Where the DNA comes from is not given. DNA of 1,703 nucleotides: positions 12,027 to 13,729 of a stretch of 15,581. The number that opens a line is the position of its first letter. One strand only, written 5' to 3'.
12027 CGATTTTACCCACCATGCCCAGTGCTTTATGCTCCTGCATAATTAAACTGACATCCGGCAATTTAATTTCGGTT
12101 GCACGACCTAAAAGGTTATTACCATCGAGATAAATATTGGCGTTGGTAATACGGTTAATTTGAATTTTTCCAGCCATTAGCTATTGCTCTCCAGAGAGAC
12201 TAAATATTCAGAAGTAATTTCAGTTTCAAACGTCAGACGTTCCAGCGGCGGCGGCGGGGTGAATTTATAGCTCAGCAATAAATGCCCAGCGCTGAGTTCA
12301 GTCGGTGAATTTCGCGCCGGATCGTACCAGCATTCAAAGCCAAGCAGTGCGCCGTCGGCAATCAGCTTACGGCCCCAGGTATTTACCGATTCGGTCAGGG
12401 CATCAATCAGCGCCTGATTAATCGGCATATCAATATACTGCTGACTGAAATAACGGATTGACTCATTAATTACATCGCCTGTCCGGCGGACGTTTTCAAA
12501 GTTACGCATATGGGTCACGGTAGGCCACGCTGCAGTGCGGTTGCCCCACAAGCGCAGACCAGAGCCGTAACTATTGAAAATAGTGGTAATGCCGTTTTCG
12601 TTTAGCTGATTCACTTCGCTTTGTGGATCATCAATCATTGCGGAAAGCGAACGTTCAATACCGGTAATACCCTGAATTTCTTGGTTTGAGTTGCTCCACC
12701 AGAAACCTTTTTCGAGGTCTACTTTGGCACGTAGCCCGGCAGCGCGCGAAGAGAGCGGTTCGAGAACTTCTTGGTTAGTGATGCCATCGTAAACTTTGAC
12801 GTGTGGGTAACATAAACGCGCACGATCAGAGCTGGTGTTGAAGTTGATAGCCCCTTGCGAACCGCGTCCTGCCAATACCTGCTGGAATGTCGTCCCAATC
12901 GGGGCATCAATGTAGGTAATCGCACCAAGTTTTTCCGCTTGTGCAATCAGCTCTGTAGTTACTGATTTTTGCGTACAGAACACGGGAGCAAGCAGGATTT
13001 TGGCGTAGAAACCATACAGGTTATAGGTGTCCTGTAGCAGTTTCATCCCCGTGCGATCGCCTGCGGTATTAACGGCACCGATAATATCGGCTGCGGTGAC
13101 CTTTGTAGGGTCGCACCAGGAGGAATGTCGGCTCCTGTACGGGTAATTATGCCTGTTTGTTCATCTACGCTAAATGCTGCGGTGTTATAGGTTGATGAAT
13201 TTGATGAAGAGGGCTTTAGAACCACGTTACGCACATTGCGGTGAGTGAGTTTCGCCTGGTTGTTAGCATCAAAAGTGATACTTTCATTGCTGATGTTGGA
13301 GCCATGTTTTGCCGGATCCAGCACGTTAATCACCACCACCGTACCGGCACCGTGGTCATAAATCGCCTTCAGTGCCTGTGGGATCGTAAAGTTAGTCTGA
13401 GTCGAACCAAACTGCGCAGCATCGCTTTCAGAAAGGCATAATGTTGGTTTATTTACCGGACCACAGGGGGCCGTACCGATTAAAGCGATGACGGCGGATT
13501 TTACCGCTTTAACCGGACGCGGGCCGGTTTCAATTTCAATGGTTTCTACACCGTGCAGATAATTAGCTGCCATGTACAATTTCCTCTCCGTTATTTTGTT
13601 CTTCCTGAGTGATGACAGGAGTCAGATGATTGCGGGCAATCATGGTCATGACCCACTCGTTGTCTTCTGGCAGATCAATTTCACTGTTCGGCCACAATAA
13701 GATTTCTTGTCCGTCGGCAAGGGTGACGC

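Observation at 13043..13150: Tail sheath gene is split by a frameshift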

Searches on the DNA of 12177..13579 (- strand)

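Call 7: search_dna_similar(query=window:12177-13579:-, collection=ecoli_genomes, mode=near, max_rows=30)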
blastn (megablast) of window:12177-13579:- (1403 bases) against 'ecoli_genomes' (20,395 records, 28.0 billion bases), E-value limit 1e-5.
Records with a match: 196; places in all: 198; records where one place covers at least 80% of the query: 196.
Genomes with a match: 196 of 5426; with a place that covers at least 80% of the query: 196. Places per genome that has any: lowest 1, median 1, highest 2. On chromosomes: 198 places; on plasmids: 0.
Best place of each record, by identity: >=99% 12; 95-99% 184.
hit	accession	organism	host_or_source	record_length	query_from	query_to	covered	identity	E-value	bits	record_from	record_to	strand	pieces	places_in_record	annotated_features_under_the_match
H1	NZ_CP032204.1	Escherichia coli strain AR_0013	missing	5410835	1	1403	100%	100.0%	0e+0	2613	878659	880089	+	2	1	phage tail sheath subtilisin-like domain-containing protein | hypothetical protein | phage major tail tube protein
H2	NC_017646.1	Escherichia coli O7:K1 str. CE10 strain CE10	Homo sapiens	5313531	1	1403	100%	100.0%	0e+0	2613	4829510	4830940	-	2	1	phage tail sheath subtilisin-like domain-containing protein | hypothetical protein | phage major tail tube protein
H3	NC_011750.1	Escherichia coli IAI39 strain IAI39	-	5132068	1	1403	100%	100.0%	0e+0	2613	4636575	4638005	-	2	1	phage tail sheath subtilisin-like domain-containing protein | hypothetical protein | phage major tail tube protein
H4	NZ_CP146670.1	Escherichia coli strain MS 21-1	Homo sapiens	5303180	1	1403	100%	100.0%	0e+0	2613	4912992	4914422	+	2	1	phage tail sheath subtilisin-like domain-containing protein | hypothetical protein | phage major tail tube protein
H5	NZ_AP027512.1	Escherichia coli strain LR-28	Homo sapiens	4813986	1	1403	100%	100.0%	0e+0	2613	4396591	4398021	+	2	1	phage tail sheath subtilisin-like domain-containing protein | hypothetical protein | phage major tail tube protein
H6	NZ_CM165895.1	Escherichia coli strain N32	Homo sapiens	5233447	1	1403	100%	100.0%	0e+0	2613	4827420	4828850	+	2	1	phage tail sheath subtilisin-like domain-containing protein | hypothetical protein | phage major tail tube protein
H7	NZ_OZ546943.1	Escherichia coli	Homo sapiens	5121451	1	1403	100%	100.0%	0e+0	2613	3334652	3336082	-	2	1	phage tail sheath subtilisin-like domain-containing protein | hypothetical protein | phage major tail tube protein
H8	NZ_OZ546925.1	Escherichia coli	Homo sapiens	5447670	1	1403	100%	100.0%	0e+0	2613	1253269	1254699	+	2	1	phage tail sheath subtilisin-like domain-containing protein | hypothetical protein | phage major tail tube protein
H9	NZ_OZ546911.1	Escherichia coli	Homo sapiens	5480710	1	1403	100%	100.0%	0e+0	2613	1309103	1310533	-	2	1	phage tail sheath subtilisin-like domain-containing protein | hypothetical protein | phage major tail tube protein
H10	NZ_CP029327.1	Escherichia coli strain A37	Notomys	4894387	1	1403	100%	99.8%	0e+0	2596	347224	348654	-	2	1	phage tail sheath subtilisin-like domain-containing protein | hypothetical protein | phage major tail tube protein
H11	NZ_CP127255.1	Escherichia coli strain Q5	Coturnix coturnix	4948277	1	1403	100%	99.8%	0e+0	2596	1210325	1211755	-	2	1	phage tail sheath subtilisin-like domain-containing protein | hypothetical protein | phage major tail tube protein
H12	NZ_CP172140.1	Escherichia coli strain GF130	chicken meat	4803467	1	1403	100%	99.8%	0e+0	2596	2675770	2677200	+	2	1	phage tail sheath family protein | hypothetical protein | phage major tail tube protein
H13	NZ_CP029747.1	Escherichia coli strain 2016C-3878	Homo sapiens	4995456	1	1403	100%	98.9%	0e+0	2524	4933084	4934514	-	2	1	phage tail sheath subtilisin-like domain-containing protein | hypothetical protein | phage major tail tube protein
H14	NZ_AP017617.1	Escherichia coli strain MRY15-117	Bos taurus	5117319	1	1403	100%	98.9%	0e+0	2524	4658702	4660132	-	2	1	phage tail sheath subtilisin-like domain-containing protein | hypothetical protein | phage major tail tube protein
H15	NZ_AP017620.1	Escherichia coli strain MRY15-131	Bos taurus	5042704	1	1403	100%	98.9%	0e+0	2524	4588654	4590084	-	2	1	phage tail sheath subtilisin-like domain-containing protein | hypothetical protein | phage major tail tube protein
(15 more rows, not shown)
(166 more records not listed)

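Call 8: search_dna_similar(query=window:12177-13579:-, collection=phages, mode=distant, max_rows=30)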
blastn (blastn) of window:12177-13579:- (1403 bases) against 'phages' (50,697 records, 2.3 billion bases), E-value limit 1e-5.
Records with a match: 18; places in all: 18; records where one place covers at least 80% of the query: 9.
Best place of each record, by identity: 80-90% 3; 60-80% 15.
By first word of the organism name: Burkholderia 9; Salmonella 3; Escherichia 3; Klebsiella 1; Ralstonia 1; Pseudomonas 1.
By host as written in the record: Burkholderia sp. 5; - 3; Burkholderia thailandensis 2; Salmonella enterica subsp. enterica serovar Kentucky 2; Homo sapiens 1; Escherichia coli O157:H7 ATCC 43895 1; Klebsiella pneumoniae 1; Escherichia coli (uropathogenic) 1; and 2 more.
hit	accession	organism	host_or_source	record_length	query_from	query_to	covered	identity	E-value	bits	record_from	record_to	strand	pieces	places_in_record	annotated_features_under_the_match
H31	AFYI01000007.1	Salmonella enterica subsp. enterica serovar Infantis str. ...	Homo sapiens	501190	1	1403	86%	81.7%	0e+0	1173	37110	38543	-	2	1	phage tail sheath protein | hypothetical protein | phage major tail tube protein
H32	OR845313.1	Escherichia phage ECO95 1-6-1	Escherichia coli O157:H7 ATCC 43895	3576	1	1403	86%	80.7%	0e+0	1124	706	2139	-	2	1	record has no annotation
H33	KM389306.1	Escherichia phage Phi06_2974 B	-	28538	6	1401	85%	73.0%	7e-157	701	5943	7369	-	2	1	record has no annotation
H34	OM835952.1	Klebsiella phage KP12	Klebsiella pneumoniae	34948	6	1401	85%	72.5%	5e-152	666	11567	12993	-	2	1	major tail sheath protein | hypothetical protein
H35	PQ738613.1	Escherichia phage PhiKM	Escherichia coli (uropathogenic)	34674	6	1375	84%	71.6%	4e-134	615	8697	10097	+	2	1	tail sheath monomer | hypothetical protein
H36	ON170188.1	Ralstonia phage YO107_2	Ralstonia solanacearum T440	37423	7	1375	84%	71.1%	2e-120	583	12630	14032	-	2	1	record has no annotation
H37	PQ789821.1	Burkholderia phage vB_E274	Burkholderia sp.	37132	7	1378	84%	68.3%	4e-83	434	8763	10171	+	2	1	major tail sheath protein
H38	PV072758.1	Burkholderia phage vB_E430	Burkholderia sp.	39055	7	1378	84%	68.3%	4e-83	434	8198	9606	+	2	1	major tail sheath protein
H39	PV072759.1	Burkholderia phage vB_E433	Burkholderia sp.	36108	7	1378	84%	68.3%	4e-83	434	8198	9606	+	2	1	major tail sheath protein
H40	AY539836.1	Burkholderia phage BcepMu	-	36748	468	1391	66%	68.2%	1e-84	321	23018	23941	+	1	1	gp39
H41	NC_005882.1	Burkholderia phage BcepMu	-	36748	468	1391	66%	68.2%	1e-84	321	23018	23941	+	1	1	tail sheath subtilisin-like domain-containing protein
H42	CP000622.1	Burkholderia phage phiE255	Burkholderia thailandensis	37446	468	1378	65%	68.6%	9e-92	343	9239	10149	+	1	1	gp13, phage tail sheath protein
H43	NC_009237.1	Burkholderia phage phiE255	Burkholderia thailandensis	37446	468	1378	65%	68.6%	9e-92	343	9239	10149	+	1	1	tail sheath subtilisin-like domain-containing protein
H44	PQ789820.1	Burkholderia phage vB_E427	Burkholderia sp.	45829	468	1378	65%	68.6%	9e-92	343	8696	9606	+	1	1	major tail sheath protein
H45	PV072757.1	Burkholderia phage vB_CB2b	Burkholderia sp.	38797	468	1378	65%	68.5%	4e-90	339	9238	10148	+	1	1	major tail sheath protein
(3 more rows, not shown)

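Call 9: get_annotated_region(hit=H3, flank=3000)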
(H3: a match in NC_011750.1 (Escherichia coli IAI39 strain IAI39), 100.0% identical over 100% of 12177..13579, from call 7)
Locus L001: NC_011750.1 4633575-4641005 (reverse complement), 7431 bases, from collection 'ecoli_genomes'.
description: Escherichia coli IAI39, complete sequence
organism: Escherichia coli IAI39 strain IAI39 (NCBI taxid 585057)
replicon: chromosome; assembly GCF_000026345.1
host: -; source: -; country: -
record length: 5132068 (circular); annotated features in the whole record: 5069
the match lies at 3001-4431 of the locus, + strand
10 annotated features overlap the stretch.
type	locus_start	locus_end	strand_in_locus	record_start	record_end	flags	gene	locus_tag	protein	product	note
CDS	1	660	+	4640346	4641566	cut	-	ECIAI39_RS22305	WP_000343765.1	ISL3-like element ISEc53 family transposase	-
CDS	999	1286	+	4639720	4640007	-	-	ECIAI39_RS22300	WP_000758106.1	putative holin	-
CDS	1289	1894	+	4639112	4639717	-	-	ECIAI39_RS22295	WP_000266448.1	lytic transglycosylase domain-containing protein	-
CDS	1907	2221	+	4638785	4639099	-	-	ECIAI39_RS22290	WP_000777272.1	membrane protein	-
CDS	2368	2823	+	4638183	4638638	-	-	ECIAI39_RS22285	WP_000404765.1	Gp37 family protein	-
CDS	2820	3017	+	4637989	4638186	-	-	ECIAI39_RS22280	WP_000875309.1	hypothetical protein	-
CDS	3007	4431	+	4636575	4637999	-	-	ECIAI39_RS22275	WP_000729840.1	phage tail sheath subtilisin-like domain-containing protein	-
CDS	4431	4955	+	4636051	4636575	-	-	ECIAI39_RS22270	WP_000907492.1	phage major tail tube protein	-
CDS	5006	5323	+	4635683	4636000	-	-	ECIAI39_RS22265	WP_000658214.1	phage tail assembly protein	-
CDS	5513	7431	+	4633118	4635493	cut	-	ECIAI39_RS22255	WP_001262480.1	phage tail tape measure protein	-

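Call 10: get_annotated_region(hit=H12, flank=1000)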
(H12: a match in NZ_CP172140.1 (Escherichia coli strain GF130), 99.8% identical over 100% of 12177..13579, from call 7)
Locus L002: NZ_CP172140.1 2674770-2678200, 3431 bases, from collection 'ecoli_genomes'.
description: Escherichia coli strain GF130 chromosome, complete genome
organism: Escherichia coli strain GF130 (NCBI taxid 562)
replicon: chromosome; assembly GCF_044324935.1
host: -; source: chicken meat; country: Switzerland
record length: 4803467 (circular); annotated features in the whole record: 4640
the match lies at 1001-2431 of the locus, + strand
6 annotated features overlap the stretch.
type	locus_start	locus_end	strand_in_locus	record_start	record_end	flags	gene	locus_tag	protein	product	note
CDS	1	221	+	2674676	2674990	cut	-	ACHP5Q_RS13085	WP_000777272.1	membrane protein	-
CDS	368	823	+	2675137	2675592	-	-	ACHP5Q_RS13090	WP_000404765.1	Gp37 family protein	-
CDS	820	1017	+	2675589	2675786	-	-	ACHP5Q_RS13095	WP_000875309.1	hypothetical protein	-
CDS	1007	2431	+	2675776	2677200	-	-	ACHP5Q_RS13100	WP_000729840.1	phage tail sheath family protein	-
CDS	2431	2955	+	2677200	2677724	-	-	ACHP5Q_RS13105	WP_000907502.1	phage major tail tube protein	-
CDS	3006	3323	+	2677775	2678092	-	-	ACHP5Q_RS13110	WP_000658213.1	phage tail assembly protein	-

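Call 12: search_dna_similar(query=window:13060-13180:-, collection=ecoli_genomes, mode=near, max_rows=40)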
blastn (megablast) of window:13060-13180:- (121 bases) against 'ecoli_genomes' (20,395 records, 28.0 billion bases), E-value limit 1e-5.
Records with a match: 196; places in all: 198; records where one place covers at least 80% of the query: 189.
Genomes with a match: 196 of 5426; with a place that covers at least 80% of the query: 189. Places per genome that has any: lowest 1, median 1, highest 2. On chromosomes: 198 places; on plasmids: 0.
Best place of each record, by identity: >=99% 21; 95-99% 175.
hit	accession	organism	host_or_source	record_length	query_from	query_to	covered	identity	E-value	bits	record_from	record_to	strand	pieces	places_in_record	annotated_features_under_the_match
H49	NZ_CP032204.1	Escherichia coli strain AR_0013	missing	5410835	1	121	100%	100.0%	1e-27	245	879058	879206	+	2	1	phage tail sheath subtilisin-like domain-containing protein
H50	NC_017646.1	Escherichia coli O7:K1 str. CE10 strain CE10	Homo sapiens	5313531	1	121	100%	100.0%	1e-27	245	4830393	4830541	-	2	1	phage tail sheath subtilisin-like domain-containing protein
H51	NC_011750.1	Escherichia coli IAI39 strain IAI39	-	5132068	1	121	100%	100.0%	1e-27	245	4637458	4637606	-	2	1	phage tail sheath subtilisin-like domain-containing protein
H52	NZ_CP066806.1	Escherichia coli strain TCM3e1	Homo sapiens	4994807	1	121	100%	100.0%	1e-27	245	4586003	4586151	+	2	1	phage tail sheath subtilisin-like domain-containing protein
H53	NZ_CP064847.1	Escherichia coli strain 20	wastewater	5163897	1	121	100%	100.0%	1e-27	245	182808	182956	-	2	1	phage tail sheath subtilisin-like domain-containing protein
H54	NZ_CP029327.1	Escherichia coli strain A37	Notomys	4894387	1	121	100%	100.0%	1e-27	245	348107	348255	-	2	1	phage tail sheath subtilisin-like domain-containing protein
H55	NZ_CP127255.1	Escherichia coli strain Q5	Coturnix coturnix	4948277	1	121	100%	100.0%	1e-27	245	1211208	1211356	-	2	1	phage tail sheath subtilisin-like domain-containing protein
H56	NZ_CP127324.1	Escherichia coli strain 980-2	hospital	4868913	1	121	100%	100.0%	1e-27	245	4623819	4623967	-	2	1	phage tail sheath family protein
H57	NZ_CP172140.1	Escherichia coli strain GF130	chicken meat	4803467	1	121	100%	100.0%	1e-27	245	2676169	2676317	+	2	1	phage tail sheath family protein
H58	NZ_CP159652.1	Escherichia coli strain Z226-1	hospital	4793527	1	121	100%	100.0%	1e-27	245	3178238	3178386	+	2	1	phage tail sheath family protein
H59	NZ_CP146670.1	Escherichia coli strain MS 21-1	Homo sapiens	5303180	1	121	100%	100.0%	1e-27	245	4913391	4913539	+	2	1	phage tail sheath subtilisin-like domain-containing protein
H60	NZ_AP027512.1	Escherichia coli strain LR-28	Homo sapiens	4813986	1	121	100%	100.0%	1e-27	245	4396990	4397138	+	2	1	phage tail sheath subtilisin-like domain-containing protein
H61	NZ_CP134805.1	Escherichia coli strain E7-1N7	agricultural environment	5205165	1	121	100%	100.0%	1e-27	245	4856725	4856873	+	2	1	phage tail sheath subtilisin-like domain-containing protein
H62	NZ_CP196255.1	Escherichia coli strain ECE313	Homo sapiens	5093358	1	121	100%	100.0%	1e-27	245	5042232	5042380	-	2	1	phage tail sheath subtilisin-like domain-containing protein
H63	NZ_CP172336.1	Escherichia coli strain CE-O153H30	wild bird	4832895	1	121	100%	100.0%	1e-27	245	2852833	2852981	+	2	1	phage tail sheath family protein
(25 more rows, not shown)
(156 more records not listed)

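Call 27: get_annotated_region(hit=H41, flank=12000)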
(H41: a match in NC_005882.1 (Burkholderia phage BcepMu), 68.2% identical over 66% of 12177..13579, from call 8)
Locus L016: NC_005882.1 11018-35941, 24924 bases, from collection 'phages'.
description: Burkholderia cenocepacia phage BcepMu, complete genome.
organism: Burkholderia phage BcepMu (NCBI taxid 2881392)
taxonomy: Viruses; Duplodnaviria; Heunggongvirae; Uroviricota; Caudoviricetes; Bcepmuvirus; Bcepmuvirus bcepMu
host: -; source: -; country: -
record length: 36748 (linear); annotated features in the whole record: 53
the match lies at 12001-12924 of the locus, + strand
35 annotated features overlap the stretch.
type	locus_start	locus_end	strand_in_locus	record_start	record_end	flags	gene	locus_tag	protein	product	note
CDS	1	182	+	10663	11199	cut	-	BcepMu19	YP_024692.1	gp19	conserved hypothetical protein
CDS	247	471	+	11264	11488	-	-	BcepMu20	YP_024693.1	gp20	-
CDS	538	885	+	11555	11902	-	-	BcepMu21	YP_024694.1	holin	-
CDS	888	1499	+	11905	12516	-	-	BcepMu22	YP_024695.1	endolysin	putative soluble lytic murein transglycosylase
CDS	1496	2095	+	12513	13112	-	-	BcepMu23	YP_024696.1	Rz-like spanin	Rz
CDS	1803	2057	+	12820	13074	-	-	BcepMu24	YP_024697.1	gp24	Rz1, out of frame, embedded proline-rich protein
CDS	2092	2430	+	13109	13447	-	-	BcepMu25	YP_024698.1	lipoprotein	putative inner membrane protein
CDS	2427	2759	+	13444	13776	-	-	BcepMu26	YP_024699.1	gp26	conserved hypothetical protein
CDS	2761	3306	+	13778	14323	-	-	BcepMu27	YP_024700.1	terminase small subunit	TerS; similar to FluMu HI1499; supported by IST data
CDS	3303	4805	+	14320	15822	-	-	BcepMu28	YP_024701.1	gp28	Mu portal protein gp28TerL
CDS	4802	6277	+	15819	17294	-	-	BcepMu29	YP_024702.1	portal protein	Mu gp29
CDS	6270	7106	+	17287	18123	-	-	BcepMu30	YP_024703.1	minor head protein and DNA pilot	similar to Mu F virion morphogenesis protein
CDS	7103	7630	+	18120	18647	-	-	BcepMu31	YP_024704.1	tail completion or Neck1 protein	Mu G virion morphogenesis protein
CDS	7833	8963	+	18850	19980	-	-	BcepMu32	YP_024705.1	head maturation protease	conserved protein supported by IST data; Mu I equivalent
CDS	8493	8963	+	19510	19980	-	-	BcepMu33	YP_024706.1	head maturation protease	nested conserved protein supported by IST data; Mu Z equivalent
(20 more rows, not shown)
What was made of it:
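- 807..15581 (-): Context: the headless BcepMu-type tail and lysis cluster. Gene order: holin 15294-15581; SLT transglycosylase 14686-15291; membrane protein 14359-14673; Gp37 13757-14212; gp38-like 13563-13760; sheath; tube 11653-12177; tail assembly chaperone 11285-11602; tape measure 8720-11095; gpU-like 7767-8720; X 7558-7767; D 6530-7570; V 5819-6520; W 5361-5720; J 4255-5370; I 3546-4262; fibre 1963-3543; DUF4376 1259-1966; hypothetical 807-1262. Comparison with the BcepMu gene order (call 27).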

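Call 28: get_annotated_region(hit=H34, flank=1000)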
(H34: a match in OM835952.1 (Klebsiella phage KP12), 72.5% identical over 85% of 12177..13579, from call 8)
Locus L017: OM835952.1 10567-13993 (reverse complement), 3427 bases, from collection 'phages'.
description: Klebsiella phage KP12 clone KP12_2, partial sequence.
organism: Klebsiella phage KP12 (NCBI taxid 2923374)
taxonomy: Viruses; Duplodnaviria; Heunggongvirae; Uroviricota; Caudoviricetes; Vequintavirinae
host: Klebsiella pneumoniae; source: sewage; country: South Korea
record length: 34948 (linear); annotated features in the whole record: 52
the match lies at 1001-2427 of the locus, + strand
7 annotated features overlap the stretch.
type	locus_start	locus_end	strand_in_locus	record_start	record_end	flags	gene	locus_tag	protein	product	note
CDS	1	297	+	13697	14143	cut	-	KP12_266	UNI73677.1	FluMu-like protein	Mu-like prophage FluMu protein gp36; KP12.peg.266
CDS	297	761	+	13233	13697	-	-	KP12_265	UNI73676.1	hypothetical protein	KP12.peg.265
CDS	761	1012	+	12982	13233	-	-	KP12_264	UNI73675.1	hypothetical protein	KP12.peg.264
CDS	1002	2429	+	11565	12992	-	-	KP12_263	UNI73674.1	major tail sheath protein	KP12.peg.263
CDS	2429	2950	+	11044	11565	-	-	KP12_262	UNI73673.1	putative tail core protein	KP12.peg.262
CDS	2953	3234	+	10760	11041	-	-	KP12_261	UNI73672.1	hypothetical protein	KP12.peg.261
CDS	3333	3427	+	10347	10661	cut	-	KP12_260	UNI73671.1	hypothetical protein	KP12.peg.260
